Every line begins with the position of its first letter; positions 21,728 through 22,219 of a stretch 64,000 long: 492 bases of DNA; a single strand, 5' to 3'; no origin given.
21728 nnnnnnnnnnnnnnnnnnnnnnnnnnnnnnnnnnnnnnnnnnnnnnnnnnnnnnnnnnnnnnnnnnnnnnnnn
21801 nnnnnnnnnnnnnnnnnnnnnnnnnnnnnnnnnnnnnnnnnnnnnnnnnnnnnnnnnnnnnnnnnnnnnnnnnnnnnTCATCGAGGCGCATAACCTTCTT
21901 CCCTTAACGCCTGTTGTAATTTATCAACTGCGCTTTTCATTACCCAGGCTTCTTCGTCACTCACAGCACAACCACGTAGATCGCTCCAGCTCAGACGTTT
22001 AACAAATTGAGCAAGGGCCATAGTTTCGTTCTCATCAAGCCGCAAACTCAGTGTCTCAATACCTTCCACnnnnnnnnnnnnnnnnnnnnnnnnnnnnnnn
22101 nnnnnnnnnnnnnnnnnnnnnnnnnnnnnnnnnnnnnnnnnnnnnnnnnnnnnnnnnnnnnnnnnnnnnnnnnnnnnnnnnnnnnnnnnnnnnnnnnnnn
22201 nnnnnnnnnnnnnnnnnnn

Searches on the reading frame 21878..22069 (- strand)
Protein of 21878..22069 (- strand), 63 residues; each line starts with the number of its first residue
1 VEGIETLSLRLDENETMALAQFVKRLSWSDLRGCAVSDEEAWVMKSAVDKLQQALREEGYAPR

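Call 4: search_protein_families(library=pfam, proteins=[window:21878-22069:-], max_evalue=1)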
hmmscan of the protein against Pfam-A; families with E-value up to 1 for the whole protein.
window:21878-22069:- (63 aa): 1 family
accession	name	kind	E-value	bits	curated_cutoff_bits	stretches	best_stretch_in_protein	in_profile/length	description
PF24806.1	DUF7706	-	1.1e-25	89.9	27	1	7-63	7-63/63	Family of unknown function (DUF7706)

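Call 6: search_protein_families(library=ncbifam, proteins=[window:21878-22069:-], max_evalue=1)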
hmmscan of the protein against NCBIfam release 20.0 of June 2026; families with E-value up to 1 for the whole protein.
window:21878-22069:- (63 aa): 0 families

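Call 7: search_protein_families(library=phrogs, proteins=[window:21878-22069:-], max_evalue=1)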
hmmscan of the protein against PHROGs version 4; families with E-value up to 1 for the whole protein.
window:21878-22069:- (63 aa): 0 families

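Call 8: search_protein_families(library=padloc, proteins=[window:21878-22069:-], max_evalue=1)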
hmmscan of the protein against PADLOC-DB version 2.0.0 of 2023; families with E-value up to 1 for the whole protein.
window:21878-22069:- (63 aa): 1 family
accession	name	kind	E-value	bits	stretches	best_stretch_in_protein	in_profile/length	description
PDLC02970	SP_VI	-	0.03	12.7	1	34-53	25-43/68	-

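Call 10: search_solved_structures(query=window:21878-22069:-, max_evalue=10)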
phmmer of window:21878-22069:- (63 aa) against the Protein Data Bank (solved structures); distinct sequences matched with E-value up to 10: 4.
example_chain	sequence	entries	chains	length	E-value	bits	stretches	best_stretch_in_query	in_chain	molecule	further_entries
6ft5_A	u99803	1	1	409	2e-06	31.1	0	35-58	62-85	alphaRep A3_A3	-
3ltj_A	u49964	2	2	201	0.003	21.2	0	35-58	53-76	AlphaRep-4 | bA3-2: binder of A3 protein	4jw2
3ltm_A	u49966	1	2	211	0.0032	21.1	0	35-58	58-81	Alpha-Rep4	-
6fsq_A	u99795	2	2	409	0.11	16.2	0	35-58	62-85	alphaRep A3_bGFPD | A3_bGFPD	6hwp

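Call 12: find_homologous_proteins(query=window:21878-22069:-, max_evalue=0.001)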
Query window:21878-22069:- (63 aa): 37 proteins with E <= 0.001 among 37 candidates.
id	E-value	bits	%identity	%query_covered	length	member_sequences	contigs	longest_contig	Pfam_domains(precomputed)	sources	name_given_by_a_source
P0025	5.0e-33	129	100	100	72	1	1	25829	PF24806.3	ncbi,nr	ncbi:DUF7706 family protein [Salmonella enterica]|nr:hypothetical protein [Salmonella enterica] PDN2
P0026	8.5e-33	128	98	100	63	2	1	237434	PF24806.3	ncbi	-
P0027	1.1e-32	127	98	100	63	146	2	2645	PF24806.3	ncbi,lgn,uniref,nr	ncbi:DUF7706 family protein [Enterobacter hormaechei]|uniref:DUF7706 family protein n=1 Tax=Enteroba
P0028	3.2e-32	126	97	100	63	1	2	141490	PF24806.3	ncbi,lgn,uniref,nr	ncbi:hypothetical protein FS593_22065 (plasmid) [Lelliottia amnigena]|uniref:DUF7706 family protein 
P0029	3.2e-32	126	97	100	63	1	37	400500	PF24806.3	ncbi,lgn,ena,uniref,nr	ncbi:TPA: hypothetical protein I8385_003328 [Citrobacter freundii]|uniref:DUF7706 family protein n=1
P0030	9.4e-32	125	98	100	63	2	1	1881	PF24806.3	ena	-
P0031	9.6e-32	125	98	98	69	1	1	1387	PF24806.3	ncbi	-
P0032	1.8e-31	124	100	97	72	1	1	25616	PF24806.3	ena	-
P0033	7.2e-31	122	95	100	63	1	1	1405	PF24806.3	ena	-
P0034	1.4e-30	121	97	100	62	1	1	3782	PF24806.3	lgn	-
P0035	2.0e-30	120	92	100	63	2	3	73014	PF24806.3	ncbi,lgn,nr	ncbi:hypothetical protein MVA19_004919 [Salmonella enterica]|nr:hypothetical protein [Salmonella ent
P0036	2.0e-30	120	92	100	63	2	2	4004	PF24806.3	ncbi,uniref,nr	ncbi:hypothetical protein BK294_22040 [Escherichia coli]|uniref:DUF7706 family protein n=1 Tax=Esche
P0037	3.0e-30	120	92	100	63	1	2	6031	PF24806.3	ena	-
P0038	3.9e-30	120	92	100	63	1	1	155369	PF24806.3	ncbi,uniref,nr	ncbi:hypothetical protein RPF71_12815 [Escherichia coli]|uniref:DUF7706 family protein n=1 Tax=Esche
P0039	4.8e-30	119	90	100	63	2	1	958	PF24806.3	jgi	-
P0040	5.2e-30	119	94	100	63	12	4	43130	PF24806.3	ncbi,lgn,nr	ncbi:hypothetical protein GS383_002659 [Salmonella enterica subsp. enterica serovar Derby]|nr:hypoth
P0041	9.3e-30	118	90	100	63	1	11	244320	PF24806.3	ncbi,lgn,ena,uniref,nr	ncbi:TPA: hypothetical protein ACOEHN_003905 [Enterobacter kobei]|uniref:DUF7706 family protein n=1 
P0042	2.4e-29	117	93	97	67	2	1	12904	PF24806.3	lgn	-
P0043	7.1e-28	112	89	100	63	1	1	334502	PF24806.3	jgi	jgi:hypothetical protein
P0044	4.2e-27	110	89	100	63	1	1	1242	PF24806.3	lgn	-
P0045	5.8e-27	110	90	100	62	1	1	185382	PF24806.3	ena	-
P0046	8.9e-27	109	89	100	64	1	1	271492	PF24806.3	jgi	jgi:hypothetical protein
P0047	3.9e-26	107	81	100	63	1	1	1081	PF24806.3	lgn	-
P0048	7.0e-26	106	98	84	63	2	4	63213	PF24806.3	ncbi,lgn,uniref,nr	ncbi:hypothetical protein LHK84_22915 [Escherichia coli]|uniref:DUF7706 family protein n=1 Tax=Esche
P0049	1.1e-25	106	90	92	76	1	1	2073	PF24806.3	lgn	-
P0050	4.1e-25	104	81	100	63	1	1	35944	PF24806.3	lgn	-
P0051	1.6e-22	96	71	100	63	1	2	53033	PF24806.3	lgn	-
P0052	4.1e-20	88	96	71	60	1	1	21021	PF24806.3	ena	-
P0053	4.6e-20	88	93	73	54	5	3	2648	PF24806.3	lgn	-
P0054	1.2e-19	87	88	79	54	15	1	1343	PF24806.3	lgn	-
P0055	1.9e-19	86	91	75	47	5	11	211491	PF24806.3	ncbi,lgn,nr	ncbi:hypothetical protein ACJ5XM_005005 [Enterobacter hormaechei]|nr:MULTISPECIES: hypothetical prot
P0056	1.7e-17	80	100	65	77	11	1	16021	PF24806.3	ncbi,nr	ncbi:hypothetical protein MU774_22060, partial [Salmonella enterica subsp. enterica serovar Enteriti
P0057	1.8e-17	80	100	65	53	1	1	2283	PF24806.3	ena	-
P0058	2.9e-16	76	97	60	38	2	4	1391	PF24806.3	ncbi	ncbi:DUF7706 family protein [Vibrio parahaemolyticus]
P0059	1.1e-13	68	92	60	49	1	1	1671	PF24806.3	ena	-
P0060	4.9e-13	66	89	60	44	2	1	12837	PF24806.3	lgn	-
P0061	2.2e-9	55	100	44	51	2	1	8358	PF24806.3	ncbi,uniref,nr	ncbi:hypothetical protein [Escherichia coli]|uniref:DUF7706 family protein n=1 Tax=Escherichia coli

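Call 15: find_encoding_contigs(protein=P0051, flank=6000, max_places=3)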
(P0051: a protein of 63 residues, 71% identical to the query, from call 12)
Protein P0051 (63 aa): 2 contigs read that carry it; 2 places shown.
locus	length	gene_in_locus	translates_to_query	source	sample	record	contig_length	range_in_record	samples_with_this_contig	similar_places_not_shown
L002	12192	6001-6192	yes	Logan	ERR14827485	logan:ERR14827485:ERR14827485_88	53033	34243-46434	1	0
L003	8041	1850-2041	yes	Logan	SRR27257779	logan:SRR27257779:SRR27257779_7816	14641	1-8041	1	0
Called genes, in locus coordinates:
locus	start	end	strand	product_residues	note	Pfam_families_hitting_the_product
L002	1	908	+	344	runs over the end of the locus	PF00589:Phage_integrase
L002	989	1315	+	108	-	-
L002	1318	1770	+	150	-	-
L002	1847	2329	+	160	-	-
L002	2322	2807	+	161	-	-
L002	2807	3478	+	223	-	-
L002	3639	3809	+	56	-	-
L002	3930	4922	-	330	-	-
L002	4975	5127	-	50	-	-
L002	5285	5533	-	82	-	-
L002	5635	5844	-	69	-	-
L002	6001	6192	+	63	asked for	PF24806:DUF7706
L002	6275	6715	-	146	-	PF25109:HAD_PNKP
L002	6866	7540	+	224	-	PF16786:RecA_dep_nuc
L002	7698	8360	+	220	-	-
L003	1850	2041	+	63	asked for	PF24806:DUF7706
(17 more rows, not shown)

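Call 20: search_dna_similar(query=window:21878-22069:-, collection=plasmids, mode=protein, max_rows=60, rows=spread, max_evalue=0.001)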
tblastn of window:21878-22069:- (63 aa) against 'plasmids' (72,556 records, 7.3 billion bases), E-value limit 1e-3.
Records with a match: 2745; places in all: 2770; records where one place covers at least 80% of the query: 2726.
Best place of each record, by identity: >=99% 2; 95-99% 712; 90-95% 447; 60-80% 109; <60% 1475.
By first word of the organism name: Klebsiella 1143; Escherichia 533; Enterobacter 451; Salmonella 370; Citrobacter 102; Serratia 56; Raoultella 24; Leclercia 12; Proteus 7; Ralstonia 7; and 20 more.
By predicted mobility (MOB-suite, as given by PLSDB): conjugative 2345; non-mobilizable 353; mobilizable 47.
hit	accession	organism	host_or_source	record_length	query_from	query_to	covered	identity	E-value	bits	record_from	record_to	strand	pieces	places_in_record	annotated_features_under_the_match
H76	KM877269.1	Salmonella enterica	chicken,stool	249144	1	63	100%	100.0%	2e-34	129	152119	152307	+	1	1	hypothetical protein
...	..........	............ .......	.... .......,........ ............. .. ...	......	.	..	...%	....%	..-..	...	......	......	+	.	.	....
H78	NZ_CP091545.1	Salmonella enterica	Homo sapiens,stool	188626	1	63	100%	98.4%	7e-34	127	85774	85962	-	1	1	hypothetical protein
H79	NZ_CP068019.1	Salmonella enterica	Homo sapiens,whole organism,Stool from ...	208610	1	63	100%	98.4%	7e-34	127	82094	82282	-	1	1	hypothetical protein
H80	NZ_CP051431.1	Escherichia sp. SCLE84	swine,single cell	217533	1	63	100%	98.4%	7e-34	127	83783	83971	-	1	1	hypothetical protein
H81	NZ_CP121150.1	Escherichia coli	chicken,pure culture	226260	1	63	100%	98.4%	7e-34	127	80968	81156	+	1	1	hypothetical protein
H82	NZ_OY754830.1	Salmonella enterica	-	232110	1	63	100%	98.4%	7e-34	127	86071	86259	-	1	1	hypothetical protein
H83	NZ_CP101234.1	Escherichia coli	Homo sapiens,cell culture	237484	1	63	100%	98.4%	7e-34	127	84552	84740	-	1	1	hypothetical protein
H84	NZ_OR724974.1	Escherichia coli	-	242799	1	63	100%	98.4%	7e-34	127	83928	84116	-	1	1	hypothetical protein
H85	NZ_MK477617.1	Salmonella enterica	Homo sapiens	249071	1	63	100%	98.4%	7e-34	127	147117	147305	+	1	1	hypothetical protein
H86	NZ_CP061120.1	Salmonella enterica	Homo sapiens,stool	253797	1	63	100%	98.4%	7e-34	127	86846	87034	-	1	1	hypothetical protein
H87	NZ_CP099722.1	Escherichia coli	culture,feces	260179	1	63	100%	98.4%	7e-34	127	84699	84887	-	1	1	hypothetical protein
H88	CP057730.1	Escherichia coli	culture,Pooled pig faecal samples ...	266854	1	63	100%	98.4%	7e-34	127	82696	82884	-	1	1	hypothetical protein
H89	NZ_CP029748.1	Escherichia coli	Homo sapiens,Rectal swab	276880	1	63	100%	98.4%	7e-34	127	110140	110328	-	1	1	hypothetical protein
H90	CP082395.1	Salmonella enterica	animal-swine-market swine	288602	1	63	100%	98.4%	7e-34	127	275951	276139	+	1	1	hypothetical protein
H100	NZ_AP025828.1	Enterobacter hormaechei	Homo sapiens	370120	1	63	100%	92.1%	1e-31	120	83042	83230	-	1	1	hypothetical protein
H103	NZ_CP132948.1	Klebsiella pneumoniae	Homo sapiens,cell culture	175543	1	63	100%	65.1%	1e-22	96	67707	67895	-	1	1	hypothetical protein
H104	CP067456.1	Klebsiella pneumoniae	Homo sapiens,wound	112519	4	63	95%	55.7%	5e-15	74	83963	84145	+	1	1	hypothetical protein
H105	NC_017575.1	Ralstonia solanacearum Po82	-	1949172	6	63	92%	53.4%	2e-6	49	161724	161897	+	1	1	none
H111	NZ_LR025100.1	Klebsiella pneumoniae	-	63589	7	63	90%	50.9%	7e-12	65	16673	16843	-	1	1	hypothetical protein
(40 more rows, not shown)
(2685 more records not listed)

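Call 21: get_annotated_region(hit=H100, flank=4000)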
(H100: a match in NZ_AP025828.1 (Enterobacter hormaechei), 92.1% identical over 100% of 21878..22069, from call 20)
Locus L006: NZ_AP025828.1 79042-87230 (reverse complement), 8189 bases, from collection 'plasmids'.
description: Enterobacter hormaechei strain FUJ80149 plasmid pFJMB80149_1, complete sequence
organism: Enterobacter hormaechei (NCBI taxid 158836)
taxonomy: Bacteria; Pseudomonadota; Gammaproteobacteria; Enterobacterales; Enterobacteriaceae; Enterobacter; Enterobacter hormaechei
host: -; source: Homo sapiens; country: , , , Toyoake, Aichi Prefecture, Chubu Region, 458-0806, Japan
typing (MOB-suite, as given by PLSDB): conjugative; replicon IncHI2A,rep_cluster_1088; relaxase MOBH; mating-pair formation MPF_F
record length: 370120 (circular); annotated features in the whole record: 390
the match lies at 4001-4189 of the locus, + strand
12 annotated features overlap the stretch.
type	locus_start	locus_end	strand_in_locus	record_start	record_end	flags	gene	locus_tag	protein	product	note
CDS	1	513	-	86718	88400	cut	-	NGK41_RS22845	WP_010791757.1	DDE-type integrase/transposase/recombinase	-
CDS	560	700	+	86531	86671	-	-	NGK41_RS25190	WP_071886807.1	NTP-binding protein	-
CDS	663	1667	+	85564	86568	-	-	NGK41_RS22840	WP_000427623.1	IS110-like element IS4321 family transposase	GO:0006313 - DNA transposition [Evidence IEA]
CDS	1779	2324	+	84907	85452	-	-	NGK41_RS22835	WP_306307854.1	3'-5' exonuclease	-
CDS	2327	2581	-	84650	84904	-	-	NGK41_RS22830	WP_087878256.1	hypothetical protein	-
CDS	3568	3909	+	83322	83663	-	-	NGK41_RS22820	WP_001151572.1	hypothetical protein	-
CDS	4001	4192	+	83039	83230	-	-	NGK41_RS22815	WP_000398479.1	hypothetical protein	-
CDS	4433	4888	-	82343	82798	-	-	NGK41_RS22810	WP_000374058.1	hypothetical protein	-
CDS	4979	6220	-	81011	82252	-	-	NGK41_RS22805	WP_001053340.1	VWA domain-containing protein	-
CDS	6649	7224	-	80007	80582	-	-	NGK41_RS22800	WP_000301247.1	TerD family protein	GO:0006950 - response to stress [Evidence IEA]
predicted_resistance_gene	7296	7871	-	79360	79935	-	terD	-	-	tellurium resistance membrane protein TerD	predicted by amrfinderplus; class TELLURIUM; identity 95.31%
CDS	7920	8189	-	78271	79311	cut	terC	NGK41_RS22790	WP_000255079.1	tellurium resistance membrane protein TerC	-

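Call 22: get_annotated_region(hit=H111, flank=5000)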
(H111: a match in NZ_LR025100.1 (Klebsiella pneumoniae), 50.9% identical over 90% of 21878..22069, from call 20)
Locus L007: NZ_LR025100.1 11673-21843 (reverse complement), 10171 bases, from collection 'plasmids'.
description: Klebsiella pneumoniae isolate EC-12536 plasmid pOXA-48_A12536, complete sequence
organism: Klebsiella pneumoniae (NCBI taxid 573)
taxonomy: Bacteria; Pseudomonadota; Gammaproteobacteria; Enterobacterales; Enterobacteriaceae; Klebsiella; Klebsiella pneumoniae
host: -; source: -; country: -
typing (MOB-suite, as given by PLSDB): conjugative; replicon IncL/M; relaxase MOBP; mating-pair formation MPF_I
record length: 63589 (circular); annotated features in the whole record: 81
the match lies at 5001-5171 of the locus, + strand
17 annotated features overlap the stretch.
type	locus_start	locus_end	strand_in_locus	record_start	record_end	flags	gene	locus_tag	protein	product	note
CDS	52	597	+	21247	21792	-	-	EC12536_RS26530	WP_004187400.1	hypothetical protein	-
CDS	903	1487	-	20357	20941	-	-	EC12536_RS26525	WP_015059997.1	hypothetical protein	-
CDS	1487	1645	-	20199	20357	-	-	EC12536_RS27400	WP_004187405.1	hypothetical protein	-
CDS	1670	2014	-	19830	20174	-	-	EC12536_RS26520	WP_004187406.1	hypothetical protein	-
CDS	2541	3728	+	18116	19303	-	-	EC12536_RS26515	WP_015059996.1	type II toxin-antitoxin system RelB/DinJ family antitoxin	-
CDS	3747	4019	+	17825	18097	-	-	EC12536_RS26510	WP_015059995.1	helix-turn-helix transcriptional regulator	-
CDS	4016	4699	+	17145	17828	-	-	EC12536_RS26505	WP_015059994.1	hypothetical protein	-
CDS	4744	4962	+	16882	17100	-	-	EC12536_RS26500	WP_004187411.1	hypothetical protein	-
CDS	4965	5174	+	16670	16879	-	-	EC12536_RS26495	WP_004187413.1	hypothetical protein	-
CDS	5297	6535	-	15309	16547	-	umuC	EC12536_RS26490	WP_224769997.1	translesion error-prone DNA polymerase V subunit UmuC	GO:0006281 - DNA repair [Evidence IEA]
CDS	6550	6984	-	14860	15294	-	umuD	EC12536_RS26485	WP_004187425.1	translesion error-prone DNA polymerase V autoproteolytic subunit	-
CDS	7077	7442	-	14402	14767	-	pemK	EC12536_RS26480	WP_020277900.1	type II toxin-antitoxin system toxin endoribonuclease PemK-mt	-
CDS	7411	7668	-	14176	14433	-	pemI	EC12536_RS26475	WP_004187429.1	type II toxin-antitoxin system antitoxin PemI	-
CDS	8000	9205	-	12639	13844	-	-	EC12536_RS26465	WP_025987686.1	IS4-like element IS10A family transposase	GO:0006313 - DNA transposition [Evidence IEA]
CDS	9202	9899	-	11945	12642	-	-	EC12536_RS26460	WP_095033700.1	IS1-like element IS1B family transposase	GO:0006313 - DNA transposition [Evidence IEA]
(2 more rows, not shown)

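Call 44: get_annotated_region(hit=H105, flank=5000)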
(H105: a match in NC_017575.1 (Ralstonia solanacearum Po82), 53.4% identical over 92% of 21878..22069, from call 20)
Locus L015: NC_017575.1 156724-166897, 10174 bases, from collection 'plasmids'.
description: Ralstonia solanacearum Po82 megaplasmid, complete sequence
organism: Ralstonia solanacearum Po82 (NCBI taxid 1031711)
taxonomy: Bacteria; Pseudomonadota; Betaproteobacteria; Burkholderiales; Burkholderiaceae; Ralstonia; Ralstonia solanacearum; Ralstonia solanacearum Po82
host: -; source: -; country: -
typing (MOB-suite, as given by PLSDB): non-mobilizable
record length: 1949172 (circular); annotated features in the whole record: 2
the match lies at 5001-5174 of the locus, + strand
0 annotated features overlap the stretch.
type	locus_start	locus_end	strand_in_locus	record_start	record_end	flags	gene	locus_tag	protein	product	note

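Call 45: get_annotated_region(hit=H103, flank=5000)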
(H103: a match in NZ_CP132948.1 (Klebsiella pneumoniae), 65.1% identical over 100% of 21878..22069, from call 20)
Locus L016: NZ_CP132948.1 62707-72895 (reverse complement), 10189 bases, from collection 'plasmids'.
description: Klebsiella pneumoniae strain 43 plasmid pKP43_vir_amr, complete sequence
organism: Klebsiella pneumoniae (NCBI taxid 573)
taxonomy: Bacteria; Pseudomonadota; Gammaproteobacteria; Enterobacterales; Enterobacteriaceae; Klebsiella; Klebsiella pneumoniae
host: -; source: Homo sapiens,cell culture; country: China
typing (MOB-suite, as given by PLSDB): conjugative; replicon IncFIB,IncFII; relaxase MOBF,MOBF; mating-pair formation MPF_F
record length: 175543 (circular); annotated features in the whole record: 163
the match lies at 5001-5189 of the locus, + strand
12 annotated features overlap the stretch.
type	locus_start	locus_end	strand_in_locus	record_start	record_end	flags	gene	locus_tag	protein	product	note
CDS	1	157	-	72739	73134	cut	-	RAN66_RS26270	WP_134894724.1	Exc2 family lipoprotein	-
CDS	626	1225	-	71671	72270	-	-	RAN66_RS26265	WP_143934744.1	hypothetical protein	-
CDS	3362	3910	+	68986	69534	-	-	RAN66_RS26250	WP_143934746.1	thioredoxin fold domain-containing protein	-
CDS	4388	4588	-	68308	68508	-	-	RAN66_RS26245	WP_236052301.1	hypothetical protein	-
CDS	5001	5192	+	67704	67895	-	-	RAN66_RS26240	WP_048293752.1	hypothetical protein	-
CDS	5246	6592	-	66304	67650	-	-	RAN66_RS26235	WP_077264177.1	ISNCY family transposase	-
CDS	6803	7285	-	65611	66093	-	-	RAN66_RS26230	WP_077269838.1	GNAT family N-acetyltransferase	-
CDS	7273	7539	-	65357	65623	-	-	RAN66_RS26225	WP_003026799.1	DUF1778 domain-containing protein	-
CDS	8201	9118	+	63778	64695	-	-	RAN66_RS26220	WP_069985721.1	bifunctional helix-turn-helix transcriptional regulator/GNAT family N-acetyltransferase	-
CDS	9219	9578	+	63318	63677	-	-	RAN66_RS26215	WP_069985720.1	hypothetical protein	-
CDS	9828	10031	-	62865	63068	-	-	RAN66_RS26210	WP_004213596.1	HHA domain-containing protein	-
CDS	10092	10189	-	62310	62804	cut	-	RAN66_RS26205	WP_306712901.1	DNA-binding protein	-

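Call 46: get_annotated_region(hit=H104, flank=5000)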
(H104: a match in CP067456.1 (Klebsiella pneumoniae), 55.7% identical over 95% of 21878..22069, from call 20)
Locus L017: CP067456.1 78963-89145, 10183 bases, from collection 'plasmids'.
description: Klebsiella pneumoniae strain ARLG-4884 plasmid pC877_2, complete sequence
organism: Klebsiella pneumoniae (NCBI taxid 573)
taxonomy: Bacteria; Pseudomonadota; Gammaproteobacteria; Enterobacterales; Enterobacteriaceae; Klebsiella; Klebsiella pneumoniae
host: -; source: Homo sapiens,wound; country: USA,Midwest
typing (MOB-suite, as given by PLSDB): non-mobilizable; replicon IncFIB
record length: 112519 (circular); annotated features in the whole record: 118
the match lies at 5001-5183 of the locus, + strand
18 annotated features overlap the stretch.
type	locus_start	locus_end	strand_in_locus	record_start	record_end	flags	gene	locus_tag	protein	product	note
CDS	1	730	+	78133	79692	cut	-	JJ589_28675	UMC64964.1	DEAD/DEAH box helicase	-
CDS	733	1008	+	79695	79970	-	-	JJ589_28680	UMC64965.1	hypothetical protein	-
CDS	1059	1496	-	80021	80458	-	-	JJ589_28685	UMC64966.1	hypothetical protein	-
CDS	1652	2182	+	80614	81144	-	-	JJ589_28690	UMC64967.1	transcriptional regulator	-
CDS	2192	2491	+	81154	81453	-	-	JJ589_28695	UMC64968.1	hypothetical protein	-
CDS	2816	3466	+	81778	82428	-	-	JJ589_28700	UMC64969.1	hypothetical protein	-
CDS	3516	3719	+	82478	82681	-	-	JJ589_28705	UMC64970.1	hypothetical protein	-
CDS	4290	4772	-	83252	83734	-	-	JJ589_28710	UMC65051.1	hypothetical protein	-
CDS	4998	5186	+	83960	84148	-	-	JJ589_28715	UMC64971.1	hypothetical protein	-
CDS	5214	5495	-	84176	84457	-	-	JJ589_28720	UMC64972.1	ABC transporter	-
CDS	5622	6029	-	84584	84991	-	-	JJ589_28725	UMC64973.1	hypothetical protein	-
CDS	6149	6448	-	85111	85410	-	-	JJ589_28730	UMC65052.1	hypothetical protein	-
CDS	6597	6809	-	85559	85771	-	-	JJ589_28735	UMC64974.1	hypothetical protein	-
CDS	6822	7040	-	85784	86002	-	-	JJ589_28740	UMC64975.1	hypothetical protein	-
CDS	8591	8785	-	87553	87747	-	-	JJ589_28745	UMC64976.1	hypothetical protein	-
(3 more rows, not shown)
